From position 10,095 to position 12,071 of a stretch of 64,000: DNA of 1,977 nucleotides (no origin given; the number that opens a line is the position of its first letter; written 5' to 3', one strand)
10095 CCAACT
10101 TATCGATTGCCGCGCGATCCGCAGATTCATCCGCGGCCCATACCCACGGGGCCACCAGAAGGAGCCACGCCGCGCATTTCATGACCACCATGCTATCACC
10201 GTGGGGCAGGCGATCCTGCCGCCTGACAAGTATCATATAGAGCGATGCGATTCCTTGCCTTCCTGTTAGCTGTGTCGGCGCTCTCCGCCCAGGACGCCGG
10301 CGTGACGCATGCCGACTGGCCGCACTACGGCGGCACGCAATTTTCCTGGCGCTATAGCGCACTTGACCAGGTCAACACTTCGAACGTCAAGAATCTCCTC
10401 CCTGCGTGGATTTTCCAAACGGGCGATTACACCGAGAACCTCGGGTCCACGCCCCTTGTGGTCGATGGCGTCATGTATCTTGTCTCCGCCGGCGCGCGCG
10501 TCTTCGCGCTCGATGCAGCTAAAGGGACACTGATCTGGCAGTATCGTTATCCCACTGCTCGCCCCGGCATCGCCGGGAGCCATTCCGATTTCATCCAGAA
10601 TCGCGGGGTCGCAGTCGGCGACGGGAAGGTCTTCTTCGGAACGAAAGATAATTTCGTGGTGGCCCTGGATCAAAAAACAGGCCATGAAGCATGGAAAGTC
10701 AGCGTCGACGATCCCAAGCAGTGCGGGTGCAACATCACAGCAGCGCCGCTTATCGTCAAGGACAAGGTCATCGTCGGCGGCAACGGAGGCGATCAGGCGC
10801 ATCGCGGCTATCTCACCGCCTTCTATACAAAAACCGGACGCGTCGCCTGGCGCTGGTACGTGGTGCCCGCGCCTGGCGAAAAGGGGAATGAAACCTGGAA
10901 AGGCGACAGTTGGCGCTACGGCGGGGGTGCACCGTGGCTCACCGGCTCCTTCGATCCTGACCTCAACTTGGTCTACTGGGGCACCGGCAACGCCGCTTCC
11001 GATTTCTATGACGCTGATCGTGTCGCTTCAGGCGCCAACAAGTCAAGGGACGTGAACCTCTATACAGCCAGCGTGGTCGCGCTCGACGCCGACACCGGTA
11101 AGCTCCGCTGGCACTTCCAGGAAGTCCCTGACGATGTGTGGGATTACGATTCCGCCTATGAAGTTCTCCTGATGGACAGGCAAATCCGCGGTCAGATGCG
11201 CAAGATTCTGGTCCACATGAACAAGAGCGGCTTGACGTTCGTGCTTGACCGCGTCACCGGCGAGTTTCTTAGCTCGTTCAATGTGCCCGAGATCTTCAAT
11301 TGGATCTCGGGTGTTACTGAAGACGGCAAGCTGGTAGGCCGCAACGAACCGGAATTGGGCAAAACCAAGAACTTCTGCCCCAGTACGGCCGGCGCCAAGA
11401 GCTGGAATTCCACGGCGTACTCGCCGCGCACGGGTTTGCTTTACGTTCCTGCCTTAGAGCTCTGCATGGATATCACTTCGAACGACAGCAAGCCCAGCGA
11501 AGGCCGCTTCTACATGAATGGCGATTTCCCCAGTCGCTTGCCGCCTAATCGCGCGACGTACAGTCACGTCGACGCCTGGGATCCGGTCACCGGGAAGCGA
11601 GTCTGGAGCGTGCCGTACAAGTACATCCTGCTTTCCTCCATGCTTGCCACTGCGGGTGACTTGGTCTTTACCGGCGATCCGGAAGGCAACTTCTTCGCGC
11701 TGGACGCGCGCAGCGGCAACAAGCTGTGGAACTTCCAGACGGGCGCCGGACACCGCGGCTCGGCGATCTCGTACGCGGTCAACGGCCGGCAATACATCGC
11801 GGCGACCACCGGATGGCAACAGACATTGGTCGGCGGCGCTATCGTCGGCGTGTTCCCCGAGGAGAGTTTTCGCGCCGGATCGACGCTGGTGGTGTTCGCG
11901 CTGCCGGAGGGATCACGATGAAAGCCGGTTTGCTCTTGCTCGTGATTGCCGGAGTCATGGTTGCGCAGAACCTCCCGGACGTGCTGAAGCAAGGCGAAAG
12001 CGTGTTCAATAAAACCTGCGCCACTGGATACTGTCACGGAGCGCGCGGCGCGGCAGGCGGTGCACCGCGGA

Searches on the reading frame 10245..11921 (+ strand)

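Call 78: search_protein_families(library=pfam, proteins=[window:10245-11921:+], max_evalue=0.0001)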
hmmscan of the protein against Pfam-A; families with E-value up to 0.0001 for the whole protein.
window:10245-11921:+ (558 aa): 3 families
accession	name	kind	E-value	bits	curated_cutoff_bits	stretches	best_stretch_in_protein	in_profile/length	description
PF01011.28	PQQ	-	2.7e-87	294.3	26.7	2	25-342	1-335/595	Glucose/ethanol/alcohol dehydrogenase, beta-propeller domain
PF13360.13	PQQ_2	-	2.2e-27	96.6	27.6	2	66-210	25-149/233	Outer membrane protein assembly factor BamB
PF13570.13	Beta-prop_ACSF4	-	5e-15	56.2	133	1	53-182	83-195/329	Beta-alanine-activating enzyme, beta-propeller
